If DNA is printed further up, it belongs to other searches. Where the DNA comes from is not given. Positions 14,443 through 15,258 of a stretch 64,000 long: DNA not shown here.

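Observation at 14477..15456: Bactofilin fused to an excisionase-type HTH, followed by a membrane-anchored HTH protein, under a consensus promoter and a 14-bp near-perfect palindrome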

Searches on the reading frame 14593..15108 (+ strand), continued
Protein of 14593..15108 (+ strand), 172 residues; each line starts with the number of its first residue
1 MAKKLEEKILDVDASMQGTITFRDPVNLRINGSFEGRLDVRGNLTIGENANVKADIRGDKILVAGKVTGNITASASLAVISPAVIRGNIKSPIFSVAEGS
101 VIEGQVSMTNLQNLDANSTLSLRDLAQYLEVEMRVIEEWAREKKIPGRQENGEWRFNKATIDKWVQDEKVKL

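Call 37: fold_search(model_id=the predicted structure, library=pdb)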
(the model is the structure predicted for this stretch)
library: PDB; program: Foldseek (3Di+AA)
matches with E <= 10: 479; with E <= 0.001: 0
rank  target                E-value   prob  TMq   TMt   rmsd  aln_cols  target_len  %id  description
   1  2n3d_MODEL_1_A        2.5e-03  1.00  0.52  0.83   2.0       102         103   24  Atomic structure of the cytoskeletal bactofilin BacA revealed by solid-state NMR (released 2015-12-16)
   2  6rib_A                2.8e-02  1.00  0.53  0.89   1.6       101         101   25  Cryo-EM reconstruction of Thermus thermophilus bactofilin double helical filaments (released 2019-07-17)
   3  6ama_B                1.1e-01  1.00  0.27  0.76   1.6        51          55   18  Structure of S. coelicolor/S. venezuelae BldC-smeA-ssfA complex to 3.09 Angstrom (released 2018-03-28)
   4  6hn7_B                1.1e-01  1.00  0.29  0.64   2.8        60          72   22  Hijacking the Hijackers: Escherichia coli Pathogenicity Islands Redirect Helper Phage Packaging for Their Own Benefit. (released 2019-07-31)
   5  6ria_1                1.3e-01  1.00  0.39  0.74   4.3        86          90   23  Bactofilin from Thermus thermophilus, F105R mutant crystal structure (released 2019-07-17)
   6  6ama_P                1.9e-01  1.00  0.27  0.75   2.7        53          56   21  Structure of S. coelicolor/S. venezuelae BldC-smeA-ssfA complex to 3.09 Angstrom (released 2018-03-28)
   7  6ama_Y                2.0e-01  1.00  0.27  0.73   3.3        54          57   20  Structure of S. coelicolor/S. venezuelae BldC-smeA-ssfA complex to 3.09 Angstrom (released 2018-03-28)
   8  8dgl_B                2.4e-01  1.00  0.28  0.65   4.3        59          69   17  Crystal Structure of the RdfS Excisionase (released 2022-10-05)
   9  6ama_H                3.0e-01  1.00  0.27  0.77   1.4        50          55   18  Structure of S. coelicolor/S. venezuelae BldC-smeA-ssfA complex to 3.09 Angstrom (released 2018-03-28)
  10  5d90_C                3.2e-01  0.98  0.25  0.32   2.9        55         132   20  Crystal structure of HiNmlR, a MerR family regulator lacking the sensor domain, bound to promoter DNA (released 2016-06-29)
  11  6ama_A                4.0e-01  1.00  0.27  0.77   1.5        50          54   18  Structure of S. coelicolor/S. venezuelae BldC-smeA-ssfA complex to 3.09 Angstrom (released 2018-03-28)
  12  5d8c_B                4.0e-01  0.99  0.26  0.34   2.3        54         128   20  Crystal structure of HiNmlR, a MerR family regulator lacking the sensor domain, bound to promoter DNA (released 2016-06-29)
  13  6amk_B                4.4e-01  1.00  0.27  0.80   1.5        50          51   18  Structure of Streptomyces venezuelae BldC-whiI opt complex (released 2018-03-28)
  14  1r1t_B                4.7e-01  0.75  0.21  0.33   6.4        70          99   20  Crystal structure of the cyanobacterial metallothionein repressor SmtB in the apo-form (released 2004-05-18)
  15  6amk_A                5.2e-01  1.00  0.27  0.82   1.4        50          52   18  Structure of Streptomyces venezuelae BldC-whiI opt complex (released 2018-03-28)
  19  5i44_B                6.2e-01  0.98  0.26  0.59   3.1        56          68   14  Structure of RacA-DNA complex; P21 form (released 2016-05-04)
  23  5i44_I                7.7e-01  0.97  0.26  0.61   3.1        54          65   13  Structure of RacA-DNA complex; P21 form (released 2016-05-04)
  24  5i44_A                8.1e-01  0.98  0.27  0.62   2.3        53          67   17  Structure of RacA-DNA complex; P21 form (released 2016-05-04)
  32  8csh_A                9.0e-01  0.91  0.24  0.61   3.2        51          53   20  Structure of the DNA binding domain of pSK1 Par partition protein bound to centromere DNA (released 2022-08-10)
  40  5i44_G                1.0e+00  0.96  0.27  0.60   3.2        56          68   14  Structure of RacA-DNA complex; P21 form (released 2016-05-04)
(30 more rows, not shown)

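Call 56: list_cluster_members(proteins=[P0155, P0160, P0162, P0163, P0166, P0181, P0194, P0198, P0238, P0159])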
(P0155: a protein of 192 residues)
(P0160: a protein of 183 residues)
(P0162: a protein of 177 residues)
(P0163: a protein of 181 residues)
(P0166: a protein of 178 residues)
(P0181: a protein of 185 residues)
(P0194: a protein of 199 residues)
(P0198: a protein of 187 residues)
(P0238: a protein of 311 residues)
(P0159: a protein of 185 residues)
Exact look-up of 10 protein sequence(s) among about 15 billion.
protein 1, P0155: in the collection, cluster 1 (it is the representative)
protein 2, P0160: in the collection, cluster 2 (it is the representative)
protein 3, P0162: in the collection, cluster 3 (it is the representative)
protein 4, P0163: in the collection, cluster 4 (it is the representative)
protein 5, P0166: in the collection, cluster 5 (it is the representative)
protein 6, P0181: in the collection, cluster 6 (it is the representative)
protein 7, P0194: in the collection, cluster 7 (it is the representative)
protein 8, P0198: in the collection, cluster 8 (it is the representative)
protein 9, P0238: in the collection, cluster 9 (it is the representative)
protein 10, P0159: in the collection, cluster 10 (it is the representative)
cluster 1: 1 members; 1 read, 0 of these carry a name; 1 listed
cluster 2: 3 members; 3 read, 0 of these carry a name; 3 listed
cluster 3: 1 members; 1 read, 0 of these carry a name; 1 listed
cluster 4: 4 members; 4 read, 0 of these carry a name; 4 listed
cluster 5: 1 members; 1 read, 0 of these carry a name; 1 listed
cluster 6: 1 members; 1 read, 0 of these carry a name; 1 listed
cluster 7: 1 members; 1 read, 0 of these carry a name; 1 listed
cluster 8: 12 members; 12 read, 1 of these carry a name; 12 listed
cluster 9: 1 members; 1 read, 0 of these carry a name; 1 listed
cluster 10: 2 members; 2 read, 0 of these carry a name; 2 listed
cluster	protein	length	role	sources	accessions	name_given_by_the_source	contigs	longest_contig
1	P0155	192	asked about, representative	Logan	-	-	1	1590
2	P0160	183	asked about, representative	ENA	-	-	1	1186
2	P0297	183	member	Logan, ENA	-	-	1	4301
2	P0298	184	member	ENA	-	-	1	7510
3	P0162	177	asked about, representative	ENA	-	-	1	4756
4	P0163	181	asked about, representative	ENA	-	-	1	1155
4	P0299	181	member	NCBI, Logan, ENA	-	-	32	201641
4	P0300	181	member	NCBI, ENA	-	-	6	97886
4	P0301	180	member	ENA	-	-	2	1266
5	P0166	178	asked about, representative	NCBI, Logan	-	-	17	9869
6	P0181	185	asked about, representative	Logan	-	-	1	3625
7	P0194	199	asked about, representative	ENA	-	-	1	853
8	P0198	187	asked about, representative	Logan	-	-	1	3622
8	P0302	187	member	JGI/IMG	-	cytoskeletal protein CcmA (bactofilin family)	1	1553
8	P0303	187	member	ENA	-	-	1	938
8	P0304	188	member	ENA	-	-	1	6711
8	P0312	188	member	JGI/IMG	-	-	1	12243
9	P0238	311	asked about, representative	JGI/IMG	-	-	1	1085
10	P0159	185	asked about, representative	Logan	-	-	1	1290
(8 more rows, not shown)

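Call 57: find_encoding_contigs(protein=P0312, flank=5000, max_places=2)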
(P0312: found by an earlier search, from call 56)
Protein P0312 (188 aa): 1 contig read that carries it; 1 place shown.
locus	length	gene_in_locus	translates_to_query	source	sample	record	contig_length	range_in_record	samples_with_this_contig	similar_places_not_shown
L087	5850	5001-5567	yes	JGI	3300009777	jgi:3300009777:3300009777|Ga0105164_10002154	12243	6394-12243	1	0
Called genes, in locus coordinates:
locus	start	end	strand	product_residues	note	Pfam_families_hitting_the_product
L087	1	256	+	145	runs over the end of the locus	-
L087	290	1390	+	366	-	PF25216:Volactin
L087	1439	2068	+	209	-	-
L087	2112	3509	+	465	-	PF00142:Fer4_NifH (weak), PF01656:CbiA, PF06564:CBP_BcsQ, PF09140:MipZ (faint), PF10609:ParA (faint), PF13614:AAA_31, PF16561:AMPK1_CBM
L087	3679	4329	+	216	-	-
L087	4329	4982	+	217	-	-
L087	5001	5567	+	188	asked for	PF04519:Bactofilin, PF12728:HTH_17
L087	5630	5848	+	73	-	?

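Call 58: find_encoding_contigs(protein=P0299, flank=5000, max_places=2)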
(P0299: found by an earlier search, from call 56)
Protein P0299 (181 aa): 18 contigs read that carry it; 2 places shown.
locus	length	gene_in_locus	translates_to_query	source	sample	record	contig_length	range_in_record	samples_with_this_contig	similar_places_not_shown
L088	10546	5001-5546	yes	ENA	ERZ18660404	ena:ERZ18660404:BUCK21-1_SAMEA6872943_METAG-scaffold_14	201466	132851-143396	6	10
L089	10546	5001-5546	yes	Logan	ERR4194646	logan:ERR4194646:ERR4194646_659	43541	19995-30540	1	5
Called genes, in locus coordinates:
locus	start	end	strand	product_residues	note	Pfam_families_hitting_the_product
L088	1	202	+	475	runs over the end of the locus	PF01425:Amidase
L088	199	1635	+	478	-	PF02934:GatB_N, PF02637:GatB_Yqey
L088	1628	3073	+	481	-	PF00595:PDZ (faint), PF13180:PDZ_2 (weak), PF17820:PDZ_6, PF03572:Peptidase_S41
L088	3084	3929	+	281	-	PF04748:Polysacc_deac_2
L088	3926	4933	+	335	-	PF00814:TsaD, PF22521:HypF_C_2 (weak)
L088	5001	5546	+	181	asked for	PF04519:Bactofilin, PF12728:HTH_17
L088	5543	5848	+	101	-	PF12728:HTH_17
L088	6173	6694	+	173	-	PF00565:SNase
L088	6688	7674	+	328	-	PF01171:ATP_bind_3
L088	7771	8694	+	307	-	PF00535:Glycos_transf_2, PF13641:Glyco_tranf_2_3 (weak)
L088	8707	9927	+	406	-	-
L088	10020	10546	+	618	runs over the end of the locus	PF06480:FtsH_ext (faint), PF06068:TIP49 (weak), PF13191:AAA_16 (faint), PF00004:AAA, PF07728:AAA_5 (weak), PF17862:AAA_lid_3, PF01434:Peptidase_M41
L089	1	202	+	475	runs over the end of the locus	PF01425:Amidase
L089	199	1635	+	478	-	PF02934:GatB_N, PF02637:GatB_Yqey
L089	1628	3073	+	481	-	PF00595:PDZ (faint), PF13180:PDZ_2 (weak), PF17820:PDZ_6, PF03572:Peptidase_S41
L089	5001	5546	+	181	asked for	PF04519:Bactofilin, PF12728:HTH_17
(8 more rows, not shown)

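Call 62: find_encoding_contigs(protein=P0181, flank=4000, max_places=2)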
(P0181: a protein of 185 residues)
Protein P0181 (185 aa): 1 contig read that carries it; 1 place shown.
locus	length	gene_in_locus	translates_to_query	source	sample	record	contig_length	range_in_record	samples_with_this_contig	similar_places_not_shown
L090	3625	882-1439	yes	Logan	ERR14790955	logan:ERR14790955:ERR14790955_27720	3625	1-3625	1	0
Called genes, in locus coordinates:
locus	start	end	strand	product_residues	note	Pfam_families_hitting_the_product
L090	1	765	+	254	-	?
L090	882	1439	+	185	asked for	PF04519:Bactofilin, PF12728:HTH_17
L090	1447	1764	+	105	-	PF12728:HTH_17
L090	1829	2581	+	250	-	PF00731:AIRC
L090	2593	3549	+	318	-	PF13472:Lipase_GDSL_2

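Call 63: find_encoding_contigs(protein=P0166, flank=5000, max_places=2)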
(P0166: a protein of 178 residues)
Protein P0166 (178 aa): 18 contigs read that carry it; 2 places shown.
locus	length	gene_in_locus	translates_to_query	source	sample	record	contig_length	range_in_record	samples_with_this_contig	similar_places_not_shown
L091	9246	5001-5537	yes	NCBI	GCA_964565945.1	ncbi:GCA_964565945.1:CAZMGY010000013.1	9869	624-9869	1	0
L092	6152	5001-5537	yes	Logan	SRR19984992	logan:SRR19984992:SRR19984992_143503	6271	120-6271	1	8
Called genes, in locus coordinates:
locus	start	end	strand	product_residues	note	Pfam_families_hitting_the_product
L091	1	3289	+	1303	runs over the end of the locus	?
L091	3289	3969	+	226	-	PF05036:SPOR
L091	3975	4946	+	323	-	PF07719:TPR_2 (weak), PF00515:TPR_1 (weak), PF00595:PDZ (weak), PF13180:PDZ_2 (faint), PF17820:PDZ_6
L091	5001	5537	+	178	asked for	PF04519:Bactofilin, PF12728:HTH_17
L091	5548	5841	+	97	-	PF12728:HTH_17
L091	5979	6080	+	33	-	-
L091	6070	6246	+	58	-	-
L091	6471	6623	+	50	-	-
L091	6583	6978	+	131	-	-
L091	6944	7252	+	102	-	-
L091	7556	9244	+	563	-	?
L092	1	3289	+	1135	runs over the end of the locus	?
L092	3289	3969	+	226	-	PF05036:SPOR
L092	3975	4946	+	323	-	PF07719:TPR_2 (weak), PF00515:TPR_1 (weak), PF00595:PDZ (weak), PF13180:PDZ_2 (faint), PF17820:PDZ_6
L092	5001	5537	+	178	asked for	PF04519:Bactofilin, PF12728:HTH_17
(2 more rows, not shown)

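Call 64: find_encoding_contigs(protein=P0304, flank=5000, max_places=2)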
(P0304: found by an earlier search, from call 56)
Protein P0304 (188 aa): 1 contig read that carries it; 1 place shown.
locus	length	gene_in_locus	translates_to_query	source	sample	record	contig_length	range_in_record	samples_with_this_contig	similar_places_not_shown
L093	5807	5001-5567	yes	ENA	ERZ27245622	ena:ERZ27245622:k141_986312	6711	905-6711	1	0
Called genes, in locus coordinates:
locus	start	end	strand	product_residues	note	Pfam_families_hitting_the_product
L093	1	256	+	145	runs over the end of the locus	-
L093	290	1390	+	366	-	PF25216:Volactin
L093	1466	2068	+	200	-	-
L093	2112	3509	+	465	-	PF00142:Fer4_NifH (weak), PF01656:CbiA, PF06564:CBP_BcsQ, PF09140:MipZ (faint), PF10609:ParA (faint), PF13614:AAA_31, PF16561:AMPK1_CBM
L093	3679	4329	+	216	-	-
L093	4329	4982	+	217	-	-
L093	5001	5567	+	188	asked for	PF04519:Bactofilin, PF12728:HTH_17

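Call 70: search_protein_families(library=padloc, proteins=[window:14593-15108:+], max_evalue=0.01)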
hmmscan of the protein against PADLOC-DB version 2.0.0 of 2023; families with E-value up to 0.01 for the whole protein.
window:14593-15108:+ (172 aa): 1 family
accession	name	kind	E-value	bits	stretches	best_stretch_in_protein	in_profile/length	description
PDLC04133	mad1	-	4.2e-07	28.2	1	118-167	4-53/60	mads_1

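Call 75: search_solved_structures(query=A1, max_evalue=1, show_alignments=4)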
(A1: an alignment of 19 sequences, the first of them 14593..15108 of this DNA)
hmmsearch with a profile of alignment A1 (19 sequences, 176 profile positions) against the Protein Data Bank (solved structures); distinct sequences matched with E-value up to 1: 3.
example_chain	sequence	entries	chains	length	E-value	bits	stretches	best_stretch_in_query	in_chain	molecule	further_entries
2n3d_A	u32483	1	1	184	7.6e-06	29.1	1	29-107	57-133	Bactofilin A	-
6ria_A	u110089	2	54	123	3.9e-05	26.8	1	29-109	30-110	bactofilin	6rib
5i41_B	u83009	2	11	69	0.054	16.6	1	124-165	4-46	Chromosome-anchoring protein RacA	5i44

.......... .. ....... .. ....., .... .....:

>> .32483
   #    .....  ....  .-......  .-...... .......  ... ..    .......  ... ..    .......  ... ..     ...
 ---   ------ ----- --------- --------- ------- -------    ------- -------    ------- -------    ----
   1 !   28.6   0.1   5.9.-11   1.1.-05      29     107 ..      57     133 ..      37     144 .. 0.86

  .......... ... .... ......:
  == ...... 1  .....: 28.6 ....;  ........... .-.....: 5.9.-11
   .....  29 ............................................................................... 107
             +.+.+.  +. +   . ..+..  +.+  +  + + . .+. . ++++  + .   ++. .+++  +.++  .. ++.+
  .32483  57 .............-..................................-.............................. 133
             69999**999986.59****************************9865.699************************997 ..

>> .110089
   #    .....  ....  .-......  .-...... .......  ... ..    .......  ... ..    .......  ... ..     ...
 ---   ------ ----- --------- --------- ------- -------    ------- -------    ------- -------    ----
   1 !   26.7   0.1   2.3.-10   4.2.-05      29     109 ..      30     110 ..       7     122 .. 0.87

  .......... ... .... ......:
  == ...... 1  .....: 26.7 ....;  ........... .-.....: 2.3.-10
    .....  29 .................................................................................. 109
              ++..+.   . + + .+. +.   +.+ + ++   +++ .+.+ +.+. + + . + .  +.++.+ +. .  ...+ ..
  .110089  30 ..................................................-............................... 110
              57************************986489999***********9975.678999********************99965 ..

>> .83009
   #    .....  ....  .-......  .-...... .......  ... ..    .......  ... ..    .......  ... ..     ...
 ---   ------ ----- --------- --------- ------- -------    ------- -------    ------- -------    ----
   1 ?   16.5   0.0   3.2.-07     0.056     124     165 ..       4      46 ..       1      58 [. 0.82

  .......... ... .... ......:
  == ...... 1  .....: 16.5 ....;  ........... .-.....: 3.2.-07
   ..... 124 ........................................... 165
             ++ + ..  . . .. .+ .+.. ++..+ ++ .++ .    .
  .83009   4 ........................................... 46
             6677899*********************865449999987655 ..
